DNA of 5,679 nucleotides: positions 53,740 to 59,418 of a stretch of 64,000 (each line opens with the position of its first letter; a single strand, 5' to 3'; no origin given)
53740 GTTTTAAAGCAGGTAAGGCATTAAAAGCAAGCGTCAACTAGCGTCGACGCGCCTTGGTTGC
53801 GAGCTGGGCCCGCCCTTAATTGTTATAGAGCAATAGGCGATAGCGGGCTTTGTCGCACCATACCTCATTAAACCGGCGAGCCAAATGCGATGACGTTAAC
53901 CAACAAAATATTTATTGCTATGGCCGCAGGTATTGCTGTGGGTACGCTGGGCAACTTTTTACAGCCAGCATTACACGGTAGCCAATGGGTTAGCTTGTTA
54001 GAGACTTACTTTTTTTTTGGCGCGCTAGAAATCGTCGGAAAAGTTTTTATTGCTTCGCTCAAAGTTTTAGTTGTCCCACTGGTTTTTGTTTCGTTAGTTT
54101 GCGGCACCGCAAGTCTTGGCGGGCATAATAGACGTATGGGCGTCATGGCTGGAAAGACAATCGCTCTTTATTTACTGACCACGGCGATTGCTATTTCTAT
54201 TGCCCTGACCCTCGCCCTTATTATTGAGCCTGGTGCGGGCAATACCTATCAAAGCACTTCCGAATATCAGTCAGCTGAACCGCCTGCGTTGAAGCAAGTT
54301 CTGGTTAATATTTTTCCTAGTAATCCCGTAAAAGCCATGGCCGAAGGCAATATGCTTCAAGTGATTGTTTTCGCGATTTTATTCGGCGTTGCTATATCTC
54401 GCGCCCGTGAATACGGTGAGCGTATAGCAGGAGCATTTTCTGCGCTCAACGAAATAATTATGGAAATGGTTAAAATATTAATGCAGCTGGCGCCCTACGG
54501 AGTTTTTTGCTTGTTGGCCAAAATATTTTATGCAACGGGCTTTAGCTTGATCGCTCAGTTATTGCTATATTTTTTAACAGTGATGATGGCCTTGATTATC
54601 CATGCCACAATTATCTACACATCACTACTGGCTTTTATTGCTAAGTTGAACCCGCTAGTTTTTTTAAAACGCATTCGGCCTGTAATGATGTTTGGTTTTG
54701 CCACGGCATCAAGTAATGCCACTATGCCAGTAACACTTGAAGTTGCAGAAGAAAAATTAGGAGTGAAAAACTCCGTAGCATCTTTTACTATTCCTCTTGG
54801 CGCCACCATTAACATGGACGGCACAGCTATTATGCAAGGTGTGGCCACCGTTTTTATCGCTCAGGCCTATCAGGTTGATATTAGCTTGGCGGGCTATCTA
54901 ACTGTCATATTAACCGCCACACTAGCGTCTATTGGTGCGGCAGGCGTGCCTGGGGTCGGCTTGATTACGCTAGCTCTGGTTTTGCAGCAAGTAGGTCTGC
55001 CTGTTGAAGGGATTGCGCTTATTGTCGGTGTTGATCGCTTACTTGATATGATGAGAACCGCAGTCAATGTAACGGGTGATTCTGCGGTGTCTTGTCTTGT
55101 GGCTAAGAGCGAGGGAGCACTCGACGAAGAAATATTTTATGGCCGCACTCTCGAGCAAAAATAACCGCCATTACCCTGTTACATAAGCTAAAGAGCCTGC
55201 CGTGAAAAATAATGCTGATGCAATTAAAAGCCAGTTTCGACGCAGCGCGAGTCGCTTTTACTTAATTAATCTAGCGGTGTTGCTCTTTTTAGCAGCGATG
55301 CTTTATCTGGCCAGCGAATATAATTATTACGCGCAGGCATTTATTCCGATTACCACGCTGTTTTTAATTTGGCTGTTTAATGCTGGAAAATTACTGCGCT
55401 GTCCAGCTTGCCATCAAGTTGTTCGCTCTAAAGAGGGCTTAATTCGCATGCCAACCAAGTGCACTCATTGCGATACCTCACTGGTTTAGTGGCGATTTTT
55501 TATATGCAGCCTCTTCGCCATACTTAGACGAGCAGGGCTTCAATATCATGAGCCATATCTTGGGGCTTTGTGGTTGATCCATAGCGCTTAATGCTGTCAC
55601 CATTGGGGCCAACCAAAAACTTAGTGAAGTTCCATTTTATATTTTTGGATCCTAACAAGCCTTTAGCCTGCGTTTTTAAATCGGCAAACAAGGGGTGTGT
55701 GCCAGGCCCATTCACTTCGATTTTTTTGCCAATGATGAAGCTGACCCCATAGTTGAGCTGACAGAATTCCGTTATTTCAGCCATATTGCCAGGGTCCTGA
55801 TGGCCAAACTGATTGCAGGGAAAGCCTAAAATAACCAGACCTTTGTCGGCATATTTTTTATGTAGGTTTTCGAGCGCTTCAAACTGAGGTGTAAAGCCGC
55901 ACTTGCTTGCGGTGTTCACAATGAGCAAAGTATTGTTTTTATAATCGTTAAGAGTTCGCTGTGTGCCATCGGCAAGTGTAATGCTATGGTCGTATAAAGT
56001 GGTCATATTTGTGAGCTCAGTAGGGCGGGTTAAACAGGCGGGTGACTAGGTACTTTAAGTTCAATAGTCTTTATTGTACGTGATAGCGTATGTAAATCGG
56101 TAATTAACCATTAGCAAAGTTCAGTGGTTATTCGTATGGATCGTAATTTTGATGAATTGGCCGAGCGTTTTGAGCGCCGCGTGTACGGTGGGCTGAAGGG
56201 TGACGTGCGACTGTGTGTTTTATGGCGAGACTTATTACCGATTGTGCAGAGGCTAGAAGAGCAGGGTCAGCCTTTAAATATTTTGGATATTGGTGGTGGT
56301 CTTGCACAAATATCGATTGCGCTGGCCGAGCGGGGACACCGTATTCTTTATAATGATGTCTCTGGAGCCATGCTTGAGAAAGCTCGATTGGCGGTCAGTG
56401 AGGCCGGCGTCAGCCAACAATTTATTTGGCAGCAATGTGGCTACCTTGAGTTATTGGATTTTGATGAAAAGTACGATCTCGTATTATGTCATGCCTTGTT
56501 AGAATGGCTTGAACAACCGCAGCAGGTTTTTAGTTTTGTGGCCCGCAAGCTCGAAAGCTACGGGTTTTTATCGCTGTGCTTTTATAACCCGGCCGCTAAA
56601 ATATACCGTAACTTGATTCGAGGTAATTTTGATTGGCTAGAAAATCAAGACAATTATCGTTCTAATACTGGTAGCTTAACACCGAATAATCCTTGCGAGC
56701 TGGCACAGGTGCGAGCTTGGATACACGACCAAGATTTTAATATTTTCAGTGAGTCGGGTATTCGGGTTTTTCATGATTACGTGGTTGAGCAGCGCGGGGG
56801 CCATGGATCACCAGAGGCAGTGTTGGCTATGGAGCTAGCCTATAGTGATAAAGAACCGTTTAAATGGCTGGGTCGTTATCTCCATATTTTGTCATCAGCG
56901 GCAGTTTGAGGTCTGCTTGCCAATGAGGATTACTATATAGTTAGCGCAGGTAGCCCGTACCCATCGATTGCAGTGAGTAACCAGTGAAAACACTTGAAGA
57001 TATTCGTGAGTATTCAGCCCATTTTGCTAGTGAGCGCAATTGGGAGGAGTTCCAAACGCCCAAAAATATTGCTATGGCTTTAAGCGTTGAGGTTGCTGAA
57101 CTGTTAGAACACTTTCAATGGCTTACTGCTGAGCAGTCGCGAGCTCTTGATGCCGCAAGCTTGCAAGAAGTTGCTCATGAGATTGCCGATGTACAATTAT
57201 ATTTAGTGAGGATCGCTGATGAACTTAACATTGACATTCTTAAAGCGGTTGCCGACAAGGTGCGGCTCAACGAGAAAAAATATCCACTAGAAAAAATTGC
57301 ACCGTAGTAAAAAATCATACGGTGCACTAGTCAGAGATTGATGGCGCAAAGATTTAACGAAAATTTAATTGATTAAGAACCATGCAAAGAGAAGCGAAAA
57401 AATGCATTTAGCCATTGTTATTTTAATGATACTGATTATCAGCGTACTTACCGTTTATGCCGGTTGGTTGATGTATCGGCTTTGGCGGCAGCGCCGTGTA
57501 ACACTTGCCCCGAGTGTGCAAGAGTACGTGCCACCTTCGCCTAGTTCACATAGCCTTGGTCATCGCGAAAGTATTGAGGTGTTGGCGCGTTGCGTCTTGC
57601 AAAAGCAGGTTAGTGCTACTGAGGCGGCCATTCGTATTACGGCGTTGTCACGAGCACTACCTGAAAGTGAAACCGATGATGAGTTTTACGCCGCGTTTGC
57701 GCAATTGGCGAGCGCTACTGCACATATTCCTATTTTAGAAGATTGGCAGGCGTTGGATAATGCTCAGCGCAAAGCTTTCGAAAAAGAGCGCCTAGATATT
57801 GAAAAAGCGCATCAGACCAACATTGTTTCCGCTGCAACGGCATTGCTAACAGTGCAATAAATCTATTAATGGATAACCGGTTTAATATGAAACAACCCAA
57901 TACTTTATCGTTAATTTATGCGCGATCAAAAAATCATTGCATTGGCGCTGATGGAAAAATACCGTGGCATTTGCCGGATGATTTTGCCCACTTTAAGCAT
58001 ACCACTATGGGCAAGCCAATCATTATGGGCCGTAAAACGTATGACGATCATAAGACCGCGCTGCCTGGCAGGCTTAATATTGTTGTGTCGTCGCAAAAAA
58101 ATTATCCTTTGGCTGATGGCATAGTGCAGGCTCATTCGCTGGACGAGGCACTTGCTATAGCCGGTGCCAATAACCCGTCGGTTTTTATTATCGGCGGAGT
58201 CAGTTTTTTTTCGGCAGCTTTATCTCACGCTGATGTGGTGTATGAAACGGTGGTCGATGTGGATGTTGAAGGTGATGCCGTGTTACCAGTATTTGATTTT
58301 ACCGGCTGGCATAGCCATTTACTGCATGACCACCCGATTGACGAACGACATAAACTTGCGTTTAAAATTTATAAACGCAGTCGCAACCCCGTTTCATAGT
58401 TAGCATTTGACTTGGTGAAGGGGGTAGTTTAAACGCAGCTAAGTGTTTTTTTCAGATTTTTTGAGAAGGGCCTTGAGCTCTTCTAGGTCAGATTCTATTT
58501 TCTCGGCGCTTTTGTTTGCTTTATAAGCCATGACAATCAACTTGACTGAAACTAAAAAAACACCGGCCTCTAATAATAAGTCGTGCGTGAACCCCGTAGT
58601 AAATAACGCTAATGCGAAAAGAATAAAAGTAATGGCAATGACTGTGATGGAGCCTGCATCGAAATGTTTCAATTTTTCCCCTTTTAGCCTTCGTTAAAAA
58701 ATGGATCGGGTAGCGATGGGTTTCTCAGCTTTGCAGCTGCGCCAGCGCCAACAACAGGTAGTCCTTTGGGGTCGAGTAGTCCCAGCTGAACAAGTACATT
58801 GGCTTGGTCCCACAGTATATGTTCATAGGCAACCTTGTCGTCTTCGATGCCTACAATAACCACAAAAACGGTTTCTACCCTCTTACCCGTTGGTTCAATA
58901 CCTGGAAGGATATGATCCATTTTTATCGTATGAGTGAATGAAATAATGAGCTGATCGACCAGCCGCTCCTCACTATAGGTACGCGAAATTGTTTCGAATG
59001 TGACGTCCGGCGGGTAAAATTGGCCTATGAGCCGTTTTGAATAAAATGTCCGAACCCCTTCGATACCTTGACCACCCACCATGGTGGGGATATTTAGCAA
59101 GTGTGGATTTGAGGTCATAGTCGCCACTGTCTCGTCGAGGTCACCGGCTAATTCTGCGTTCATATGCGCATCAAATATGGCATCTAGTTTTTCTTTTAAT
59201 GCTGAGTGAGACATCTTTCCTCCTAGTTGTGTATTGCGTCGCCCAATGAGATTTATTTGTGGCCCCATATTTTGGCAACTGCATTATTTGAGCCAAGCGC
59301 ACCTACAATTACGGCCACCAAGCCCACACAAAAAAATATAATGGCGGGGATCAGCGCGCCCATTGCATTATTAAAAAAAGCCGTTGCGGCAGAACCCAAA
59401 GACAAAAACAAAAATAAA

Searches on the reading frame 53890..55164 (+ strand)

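Call 66: search_protein_families(library=pfam, proteins=[window:53890-55164:+], max_evalue=0.001)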
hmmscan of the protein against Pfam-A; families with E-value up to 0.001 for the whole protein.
window:53890-55164:+ (424 aa): 1 family
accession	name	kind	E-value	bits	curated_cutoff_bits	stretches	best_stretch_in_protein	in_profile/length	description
PF00375.23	SDF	-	2.4e-127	425.6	27.9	1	3-406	1-386/387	Sodium:dicarboxylate symporter family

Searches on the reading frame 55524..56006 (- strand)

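Call 66: search_protein_families(library=pfam, proteins=[window:55524-56006:-], max_evalue=0.001)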
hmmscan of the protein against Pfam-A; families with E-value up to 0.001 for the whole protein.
window:55524-56006:- (160 aa): 1 family
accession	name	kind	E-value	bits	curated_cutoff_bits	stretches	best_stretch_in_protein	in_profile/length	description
PF00255.25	GSHPx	-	1.3e-38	131.3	27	1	4-111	1-108/108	Glutathione peroxidase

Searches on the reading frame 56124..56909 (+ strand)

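Call 66: search_protein_families(library=pfam, proteins=[window:56124-56909:+], max_evalue=0.001)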
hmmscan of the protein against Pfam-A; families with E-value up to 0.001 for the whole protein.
window:56124-56909:+ (261 aa): 6 families
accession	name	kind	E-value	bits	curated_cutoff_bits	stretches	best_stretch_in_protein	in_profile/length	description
PF08241.18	Methyltransf_11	-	1.1e-12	48.9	21.2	1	54-149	1-93/95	Methyltransferase domain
PF13649.12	Methyltransf_25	-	7.6e-12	46.2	27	1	53-145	1-95/97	Methyltransferase domain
PF08242.18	Methyltransf_12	-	3.8e-10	40.8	30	1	54-148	1-97/98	Methyltransferase domain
PF13489.12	Methyltransf_23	-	1.2e-07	32.1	27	1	37-155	9-120/164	Methyltransferase domain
PF13847.12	Methyltransf_31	-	2.4e-06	27.7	27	1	51-155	5-113/145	Methyltransferase domain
PF01209.24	Ubie_methyltran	-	0.00071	19.4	20.1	1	33-120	34-120/233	ubiE/COQ5 methyltransferase family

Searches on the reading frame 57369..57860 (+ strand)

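Call 66: search_protein_families(library=pfam, proteins=[window:57369-57860:+], max_evalue=0.001)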
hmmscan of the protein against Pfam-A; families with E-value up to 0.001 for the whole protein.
window:57369-57860:+ (163 aa): 1 family
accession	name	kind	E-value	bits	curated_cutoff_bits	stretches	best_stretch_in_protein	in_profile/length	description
PF10675.14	DUF2489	-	6.6e-30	104.2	27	1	24-159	1-130/130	Protein of unknown function (DUF2489)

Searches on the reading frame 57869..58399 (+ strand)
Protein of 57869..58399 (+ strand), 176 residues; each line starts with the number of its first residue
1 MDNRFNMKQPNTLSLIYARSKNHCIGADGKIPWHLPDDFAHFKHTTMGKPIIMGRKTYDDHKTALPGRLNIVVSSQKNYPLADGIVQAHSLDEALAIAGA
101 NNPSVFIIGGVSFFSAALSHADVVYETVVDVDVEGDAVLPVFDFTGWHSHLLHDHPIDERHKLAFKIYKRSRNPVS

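Call 66: search_protein_families(library=pfam, proteins=[window:57869-58399:+], max_evalue=0.001)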
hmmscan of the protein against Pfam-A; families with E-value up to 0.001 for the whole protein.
window:57869-58399:+ (176 aa): 1 family
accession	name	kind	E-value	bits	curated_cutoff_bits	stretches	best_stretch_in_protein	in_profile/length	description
PF00186.24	DHFR_1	-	3e-46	157.5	25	1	13-169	2-156/159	Dihydrofolate reductase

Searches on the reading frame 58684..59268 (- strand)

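Call 66: search_protein_families(library=pfam, proteins=[window:58684-59268:-], max_evalue=0.001)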
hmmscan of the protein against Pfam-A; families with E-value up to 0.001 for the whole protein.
window:58684-59268:- (194 aa): 2 families
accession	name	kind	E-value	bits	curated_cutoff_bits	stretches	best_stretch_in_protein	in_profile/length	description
PF07366.18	SnoaL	-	8.5e-07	29.3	28.4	1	42-162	14-126/126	SnoaL-like polyketide cyclase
PF12680.13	SnoaL_2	-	5.9e-05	24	27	1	34-147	3-100/102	SnoaL-like domain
